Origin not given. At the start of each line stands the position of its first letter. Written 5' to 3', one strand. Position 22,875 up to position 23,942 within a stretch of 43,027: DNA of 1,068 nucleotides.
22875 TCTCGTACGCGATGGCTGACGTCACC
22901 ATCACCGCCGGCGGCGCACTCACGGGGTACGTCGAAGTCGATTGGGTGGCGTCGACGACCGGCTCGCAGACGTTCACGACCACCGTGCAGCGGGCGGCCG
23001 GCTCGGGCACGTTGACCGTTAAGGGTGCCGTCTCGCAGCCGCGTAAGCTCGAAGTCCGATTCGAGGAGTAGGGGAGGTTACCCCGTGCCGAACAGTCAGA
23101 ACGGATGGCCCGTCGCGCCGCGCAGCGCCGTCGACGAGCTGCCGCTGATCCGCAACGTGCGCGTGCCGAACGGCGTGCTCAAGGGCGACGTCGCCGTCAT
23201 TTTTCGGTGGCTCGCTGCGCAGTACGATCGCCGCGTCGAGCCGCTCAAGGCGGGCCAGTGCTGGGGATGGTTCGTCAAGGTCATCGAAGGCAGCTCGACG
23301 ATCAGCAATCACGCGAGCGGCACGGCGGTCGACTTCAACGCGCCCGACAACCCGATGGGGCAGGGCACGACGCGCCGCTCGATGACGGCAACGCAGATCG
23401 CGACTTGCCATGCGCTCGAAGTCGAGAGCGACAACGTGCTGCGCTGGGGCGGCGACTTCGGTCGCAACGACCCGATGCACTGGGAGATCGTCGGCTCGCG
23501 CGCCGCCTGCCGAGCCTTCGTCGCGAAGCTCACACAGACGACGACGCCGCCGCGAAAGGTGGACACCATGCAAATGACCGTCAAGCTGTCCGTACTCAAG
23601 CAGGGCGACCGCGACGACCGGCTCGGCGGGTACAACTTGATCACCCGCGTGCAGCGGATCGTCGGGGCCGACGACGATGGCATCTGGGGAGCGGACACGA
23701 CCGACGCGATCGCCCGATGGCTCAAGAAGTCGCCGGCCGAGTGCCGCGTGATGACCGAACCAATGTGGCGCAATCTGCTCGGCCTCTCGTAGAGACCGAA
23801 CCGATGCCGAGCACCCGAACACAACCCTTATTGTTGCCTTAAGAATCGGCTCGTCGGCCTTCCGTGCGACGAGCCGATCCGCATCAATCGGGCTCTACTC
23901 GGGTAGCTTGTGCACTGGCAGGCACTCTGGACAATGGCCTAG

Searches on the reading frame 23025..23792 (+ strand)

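Call 40: search_protein_families(library=phrogs, proteins=[window:23025-23792:+], max_evalue=0.001)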
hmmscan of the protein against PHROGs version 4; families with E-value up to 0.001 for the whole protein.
window:23025-23792:+ (255 aa): 4 families
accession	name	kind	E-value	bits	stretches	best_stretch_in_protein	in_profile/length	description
phrog_1512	-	lysis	5e-22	80.3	1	23-235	11-225/314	endolysin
phrog_26250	-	lysis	5.3e-16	59.6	1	24-158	5-136/530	endolysin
phrog_317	-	lysis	4.3e-07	30.4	1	24-158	3-137/492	endolysin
phrog_2649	-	lysis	3.2e-05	24.9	1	87-236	71-219/261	endolysin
